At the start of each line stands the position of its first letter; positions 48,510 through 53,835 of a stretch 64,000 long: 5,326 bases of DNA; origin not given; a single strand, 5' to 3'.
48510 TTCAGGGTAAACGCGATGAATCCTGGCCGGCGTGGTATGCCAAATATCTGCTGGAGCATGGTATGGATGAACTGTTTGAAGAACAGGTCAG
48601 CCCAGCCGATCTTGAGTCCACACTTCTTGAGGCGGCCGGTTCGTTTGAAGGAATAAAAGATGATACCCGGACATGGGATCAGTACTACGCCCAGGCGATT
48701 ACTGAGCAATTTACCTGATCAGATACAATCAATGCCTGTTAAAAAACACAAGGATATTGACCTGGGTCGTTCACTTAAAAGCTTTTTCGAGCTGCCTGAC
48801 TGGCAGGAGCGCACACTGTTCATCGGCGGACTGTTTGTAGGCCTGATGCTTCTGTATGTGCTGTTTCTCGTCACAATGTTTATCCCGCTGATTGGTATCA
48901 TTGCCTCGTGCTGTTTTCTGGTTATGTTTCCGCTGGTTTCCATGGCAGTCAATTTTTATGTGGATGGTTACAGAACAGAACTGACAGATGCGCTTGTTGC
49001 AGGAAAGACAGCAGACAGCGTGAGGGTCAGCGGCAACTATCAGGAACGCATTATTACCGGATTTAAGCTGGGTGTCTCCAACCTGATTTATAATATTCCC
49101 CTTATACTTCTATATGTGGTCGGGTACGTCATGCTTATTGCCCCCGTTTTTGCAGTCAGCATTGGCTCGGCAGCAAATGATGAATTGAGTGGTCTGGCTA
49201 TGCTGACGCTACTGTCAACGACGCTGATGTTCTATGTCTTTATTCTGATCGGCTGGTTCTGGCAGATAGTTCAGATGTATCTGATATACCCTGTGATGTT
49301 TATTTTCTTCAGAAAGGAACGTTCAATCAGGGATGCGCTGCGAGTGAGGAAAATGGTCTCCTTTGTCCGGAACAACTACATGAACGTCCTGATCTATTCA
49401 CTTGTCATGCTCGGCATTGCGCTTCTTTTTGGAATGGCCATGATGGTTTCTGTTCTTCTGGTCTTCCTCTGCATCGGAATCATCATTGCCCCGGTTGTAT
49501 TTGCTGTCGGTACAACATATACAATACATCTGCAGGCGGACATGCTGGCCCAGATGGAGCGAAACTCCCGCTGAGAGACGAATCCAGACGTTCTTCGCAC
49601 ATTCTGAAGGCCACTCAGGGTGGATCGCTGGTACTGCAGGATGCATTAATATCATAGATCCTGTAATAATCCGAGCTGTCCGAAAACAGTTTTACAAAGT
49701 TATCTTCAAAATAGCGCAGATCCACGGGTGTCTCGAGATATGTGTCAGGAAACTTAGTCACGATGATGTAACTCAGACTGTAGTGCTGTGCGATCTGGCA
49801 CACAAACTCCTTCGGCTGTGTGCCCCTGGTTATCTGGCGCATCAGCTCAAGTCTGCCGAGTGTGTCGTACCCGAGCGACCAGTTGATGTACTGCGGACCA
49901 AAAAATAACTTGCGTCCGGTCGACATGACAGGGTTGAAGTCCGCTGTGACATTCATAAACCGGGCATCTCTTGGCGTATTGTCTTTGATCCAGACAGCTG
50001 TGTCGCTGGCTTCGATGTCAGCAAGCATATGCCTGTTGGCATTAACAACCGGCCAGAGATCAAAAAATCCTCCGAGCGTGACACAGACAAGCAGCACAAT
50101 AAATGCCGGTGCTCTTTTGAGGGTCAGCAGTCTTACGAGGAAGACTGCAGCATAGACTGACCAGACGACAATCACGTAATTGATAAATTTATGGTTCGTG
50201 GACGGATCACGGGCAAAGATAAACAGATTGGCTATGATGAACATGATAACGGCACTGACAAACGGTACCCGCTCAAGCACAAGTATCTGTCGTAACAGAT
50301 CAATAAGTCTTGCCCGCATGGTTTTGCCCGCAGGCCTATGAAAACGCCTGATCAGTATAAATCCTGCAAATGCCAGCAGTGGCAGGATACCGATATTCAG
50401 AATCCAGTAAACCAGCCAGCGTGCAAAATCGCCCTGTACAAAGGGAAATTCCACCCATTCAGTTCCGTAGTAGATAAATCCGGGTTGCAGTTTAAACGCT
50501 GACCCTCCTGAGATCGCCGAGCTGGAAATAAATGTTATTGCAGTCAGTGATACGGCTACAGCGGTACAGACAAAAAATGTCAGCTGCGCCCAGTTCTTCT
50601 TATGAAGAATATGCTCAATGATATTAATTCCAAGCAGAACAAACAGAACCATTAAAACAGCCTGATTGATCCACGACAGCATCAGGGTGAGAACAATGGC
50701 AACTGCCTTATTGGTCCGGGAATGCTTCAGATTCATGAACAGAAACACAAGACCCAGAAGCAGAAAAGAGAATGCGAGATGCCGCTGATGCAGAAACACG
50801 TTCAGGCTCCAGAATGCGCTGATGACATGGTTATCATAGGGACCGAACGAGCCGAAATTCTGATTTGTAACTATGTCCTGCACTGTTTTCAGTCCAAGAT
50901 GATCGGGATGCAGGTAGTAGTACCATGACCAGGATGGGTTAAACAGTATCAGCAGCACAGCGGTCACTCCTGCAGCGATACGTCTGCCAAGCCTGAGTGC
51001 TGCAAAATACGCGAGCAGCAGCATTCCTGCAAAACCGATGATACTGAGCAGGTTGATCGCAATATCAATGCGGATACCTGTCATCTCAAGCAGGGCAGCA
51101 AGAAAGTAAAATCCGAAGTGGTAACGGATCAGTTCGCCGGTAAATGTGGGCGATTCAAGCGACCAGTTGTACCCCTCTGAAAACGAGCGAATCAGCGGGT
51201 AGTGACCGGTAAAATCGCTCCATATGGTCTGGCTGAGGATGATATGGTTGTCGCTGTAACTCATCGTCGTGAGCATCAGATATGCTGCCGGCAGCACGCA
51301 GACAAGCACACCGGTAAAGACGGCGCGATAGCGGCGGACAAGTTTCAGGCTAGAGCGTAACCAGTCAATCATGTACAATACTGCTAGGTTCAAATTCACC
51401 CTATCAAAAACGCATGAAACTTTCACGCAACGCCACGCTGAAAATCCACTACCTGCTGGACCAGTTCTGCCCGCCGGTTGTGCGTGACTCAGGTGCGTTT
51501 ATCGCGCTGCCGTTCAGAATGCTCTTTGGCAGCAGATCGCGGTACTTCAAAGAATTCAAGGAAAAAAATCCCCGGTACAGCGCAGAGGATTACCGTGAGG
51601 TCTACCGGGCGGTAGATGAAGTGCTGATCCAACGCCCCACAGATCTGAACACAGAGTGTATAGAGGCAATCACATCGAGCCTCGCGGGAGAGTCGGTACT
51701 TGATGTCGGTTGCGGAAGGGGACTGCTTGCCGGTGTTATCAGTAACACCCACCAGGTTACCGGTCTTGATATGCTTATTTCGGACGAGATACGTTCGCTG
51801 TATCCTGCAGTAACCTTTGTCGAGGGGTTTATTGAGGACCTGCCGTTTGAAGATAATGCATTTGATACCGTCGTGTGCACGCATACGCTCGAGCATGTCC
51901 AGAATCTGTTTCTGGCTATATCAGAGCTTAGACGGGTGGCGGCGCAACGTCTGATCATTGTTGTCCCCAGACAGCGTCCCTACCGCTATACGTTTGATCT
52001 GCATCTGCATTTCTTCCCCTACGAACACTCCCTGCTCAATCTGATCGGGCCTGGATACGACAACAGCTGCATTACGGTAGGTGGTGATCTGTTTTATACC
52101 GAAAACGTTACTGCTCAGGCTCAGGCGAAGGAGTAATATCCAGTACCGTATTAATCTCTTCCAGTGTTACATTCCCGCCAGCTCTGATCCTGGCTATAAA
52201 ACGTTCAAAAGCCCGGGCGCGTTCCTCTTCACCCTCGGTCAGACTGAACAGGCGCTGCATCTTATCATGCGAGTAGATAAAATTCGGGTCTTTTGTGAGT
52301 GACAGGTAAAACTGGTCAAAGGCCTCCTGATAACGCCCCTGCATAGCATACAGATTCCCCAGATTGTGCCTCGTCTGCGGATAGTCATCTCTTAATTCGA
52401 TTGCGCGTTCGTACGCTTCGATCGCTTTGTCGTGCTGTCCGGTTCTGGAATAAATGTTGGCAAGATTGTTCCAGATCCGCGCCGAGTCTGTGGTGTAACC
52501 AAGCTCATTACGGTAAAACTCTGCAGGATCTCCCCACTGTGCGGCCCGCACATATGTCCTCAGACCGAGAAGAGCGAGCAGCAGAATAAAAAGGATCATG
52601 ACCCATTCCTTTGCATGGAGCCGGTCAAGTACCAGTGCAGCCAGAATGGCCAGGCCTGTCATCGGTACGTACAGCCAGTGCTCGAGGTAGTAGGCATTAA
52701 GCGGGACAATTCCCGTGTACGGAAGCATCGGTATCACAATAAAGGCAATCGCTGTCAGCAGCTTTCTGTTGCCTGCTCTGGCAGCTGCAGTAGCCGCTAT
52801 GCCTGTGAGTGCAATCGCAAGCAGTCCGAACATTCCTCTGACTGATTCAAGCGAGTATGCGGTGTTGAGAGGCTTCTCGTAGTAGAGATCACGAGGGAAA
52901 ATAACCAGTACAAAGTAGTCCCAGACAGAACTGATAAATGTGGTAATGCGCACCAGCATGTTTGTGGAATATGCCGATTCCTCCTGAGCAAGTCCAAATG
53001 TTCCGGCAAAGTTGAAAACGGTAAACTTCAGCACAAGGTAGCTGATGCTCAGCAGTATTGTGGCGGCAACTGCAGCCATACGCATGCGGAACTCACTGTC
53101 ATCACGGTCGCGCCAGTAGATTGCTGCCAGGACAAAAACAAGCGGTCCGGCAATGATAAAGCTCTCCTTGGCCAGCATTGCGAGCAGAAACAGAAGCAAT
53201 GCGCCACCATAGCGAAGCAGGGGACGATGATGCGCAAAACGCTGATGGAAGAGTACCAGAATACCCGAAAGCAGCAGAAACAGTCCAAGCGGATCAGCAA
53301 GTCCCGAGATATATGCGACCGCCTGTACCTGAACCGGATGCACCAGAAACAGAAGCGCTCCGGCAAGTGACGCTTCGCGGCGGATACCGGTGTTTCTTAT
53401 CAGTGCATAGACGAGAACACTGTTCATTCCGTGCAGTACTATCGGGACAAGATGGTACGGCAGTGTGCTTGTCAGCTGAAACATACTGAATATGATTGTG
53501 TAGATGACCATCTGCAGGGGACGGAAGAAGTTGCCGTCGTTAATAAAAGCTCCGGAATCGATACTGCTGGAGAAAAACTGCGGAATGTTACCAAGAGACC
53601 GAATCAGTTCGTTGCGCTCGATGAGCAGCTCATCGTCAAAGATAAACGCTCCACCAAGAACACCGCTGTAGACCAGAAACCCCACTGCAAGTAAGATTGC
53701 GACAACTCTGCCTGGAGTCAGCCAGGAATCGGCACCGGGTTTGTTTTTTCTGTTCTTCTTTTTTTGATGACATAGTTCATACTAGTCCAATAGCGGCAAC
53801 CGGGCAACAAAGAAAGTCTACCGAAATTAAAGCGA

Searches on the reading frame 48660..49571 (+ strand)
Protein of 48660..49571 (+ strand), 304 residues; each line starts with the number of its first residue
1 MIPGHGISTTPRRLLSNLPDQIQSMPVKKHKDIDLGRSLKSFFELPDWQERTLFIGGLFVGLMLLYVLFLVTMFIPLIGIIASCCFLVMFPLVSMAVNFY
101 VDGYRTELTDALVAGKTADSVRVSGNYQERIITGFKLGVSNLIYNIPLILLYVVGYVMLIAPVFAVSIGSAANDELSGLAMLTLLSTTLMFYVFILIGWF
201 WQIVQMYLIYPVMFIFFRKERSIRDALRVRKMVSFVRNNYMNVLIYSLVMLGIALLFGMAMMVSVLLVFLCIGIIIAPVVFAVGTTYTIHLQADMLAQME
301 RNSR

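Call 77: search_protein_families(library=pfam, proteins=[window:48660-49571:+], max_evalue=0.001)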
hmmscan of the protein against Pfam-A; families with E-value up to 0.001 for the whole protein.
window:48660-49571:+ (304 aa): 2 families
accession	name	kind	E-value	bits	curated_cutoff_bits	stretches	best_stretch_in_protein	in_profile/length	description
PF13197.11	DUF4013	-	4e-10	40.2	26.9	1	87-263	2-165/168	Protein of unknown function (DUF4013)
PF24400.1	DUF7544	-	0.00047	19.9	27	1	119-285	100-248/302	Family of unknown function (DUF7544)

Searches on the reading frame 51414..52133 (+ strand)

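Call 78: search_protein_families(library=pfam, proteins=[window:51414-52133:+], max_evalue=0.001)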
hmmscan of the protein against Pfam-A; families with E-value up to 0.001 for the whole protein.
window:51414-52133:+ (240 aa): 8 families
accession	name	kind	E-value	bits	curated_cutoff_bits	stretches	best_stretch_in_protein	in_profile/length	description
PF08241.18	Methyltransf_11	-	1.9e-15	57.7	21.2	1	96-177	1-88/95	Methyltransferase domain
PF13649.12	Methyltransf_25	-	1.2e-12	48.8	27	1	95-176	1-93/97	Methyltransferase domain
PF13847.12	Methyltransf_31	-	8.9e-10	38.9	27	1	92-184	4-109/145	Methyltransferase domain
PF13489.12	Methyltransf_23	-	2.3e-09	37.7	27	1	89-177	20-109/164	Methyltransferase domain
PF07021.18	MetW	-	3.6e-08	33.7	21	1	91-186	13-111/193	Methionine biosynthesis protein MetW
PF05148.21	Methyltransf_8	-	1.1e-06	29.1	27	1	26-176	12-148/219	Hypothetical methyltransferase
PF08242.18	Methyltransf_12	-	4.3e-06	27.8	30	1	96-177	1-93/98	Methyltransferase domain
PF01209.24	Ubie_methyltran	-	9.1e-06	25.6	20.1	1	67-177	23-144/233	ubiE/COQ5 methyltransferase family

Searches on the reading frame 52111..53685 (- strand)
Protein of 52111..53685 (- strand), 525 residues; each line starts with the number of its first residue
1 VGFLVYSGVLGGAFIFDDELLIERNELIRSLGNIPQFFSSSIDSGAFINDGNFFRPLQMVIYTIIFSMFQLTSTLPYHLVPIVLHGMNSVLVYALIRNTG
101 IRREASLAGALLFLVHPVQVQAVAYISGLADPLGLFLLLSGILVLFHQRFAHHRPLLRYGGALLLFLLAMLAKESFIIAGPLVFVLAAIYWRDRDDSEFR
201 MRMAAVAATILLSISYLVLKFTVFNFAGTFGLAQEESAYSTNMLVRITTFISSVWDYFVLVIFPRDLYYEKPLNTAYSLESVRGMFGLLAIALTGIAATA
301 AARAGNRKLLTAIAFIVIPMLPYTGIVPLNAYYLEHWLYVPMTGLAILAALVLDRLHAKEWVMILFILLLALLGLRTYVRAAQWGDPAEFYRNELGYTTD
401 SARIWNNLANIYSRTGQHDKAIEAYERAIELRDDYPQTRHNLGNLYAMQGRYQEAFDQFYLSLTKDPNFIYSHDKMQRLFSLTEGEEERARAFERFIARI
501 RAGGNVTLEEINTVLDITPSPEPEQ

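Call 77: search_protein_families(library=pfam, proteins=[window:52111-53685:-], max_evalue=0.001)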
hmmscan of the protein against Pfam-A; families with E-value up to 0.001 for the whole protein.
window:52111-53685:- (525 aa): 17 families
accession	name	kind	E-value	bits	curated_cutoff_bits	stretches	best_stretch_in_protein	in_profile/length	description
PF00515.34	TPR_1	-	9.3e-18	63.7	27.8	2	402-434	1-33/34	Tetratricopeptide repeat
PF13424.12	TPR_12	-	2.1e-14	53.9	30.1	1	400-460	1-69/77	Tetratricopeptide repeat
PF07719.23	TPR_2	-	4.1e-14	51.9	27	1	402-434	1-33/34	Tetratricopeptide repeat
PF13181.12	TPR_8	-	3.3e-12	46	25.7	1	402-434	1-33/34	Tetratricopeptide repeat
PF13431.12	TPR_17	-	3.8e-12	45.9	24.4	1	424-455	1-32/34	Tetratricopeptide repeat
PF13414.12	TPR_11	-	9.7e-12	44.8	26.8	1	410-450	2-42/42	TPR repeat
PF13374.12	TPR_10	-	3.8e-10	39.9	27.5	2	406-432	6-32/42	Tetratricopeptide repeat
PF13176.12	TPR_7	-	5.4e-10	39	27.9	1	405-434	2-31/36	Tetratricopeptide repeat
PF13432.12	TPR_16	-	1.3e-08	35.6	32.7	1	408-467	3-62/65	Tetratricopeptide repeat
PF13428.12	TPR_14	-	2.2e-08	34.4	23.5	1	403-444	2-43/44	Tetratricopeptide repeat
PF14559.12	TPR_19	-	1.3e-06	29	25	1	416-455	5-44/68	Tetratricopeptide repeat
PF14561.12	TPR_20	-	0.00015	22.5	25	1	418-489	4-77/90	Tetratricopeptide repeat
PF23914.1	TPR_CcmH_CycH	-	0.00046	20.5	42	1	392-450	40-98/158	Cytochrome c-type biogenesis protein H TPR domain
PF13371.12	TPR_9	-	0.00052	20.4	35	0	409-466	2-59/73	Tetratricopeptide repeat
PF07721.20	TPR_4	-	0.00068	20.5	27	0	436-455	1-20/26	Tetratricopeptide repeat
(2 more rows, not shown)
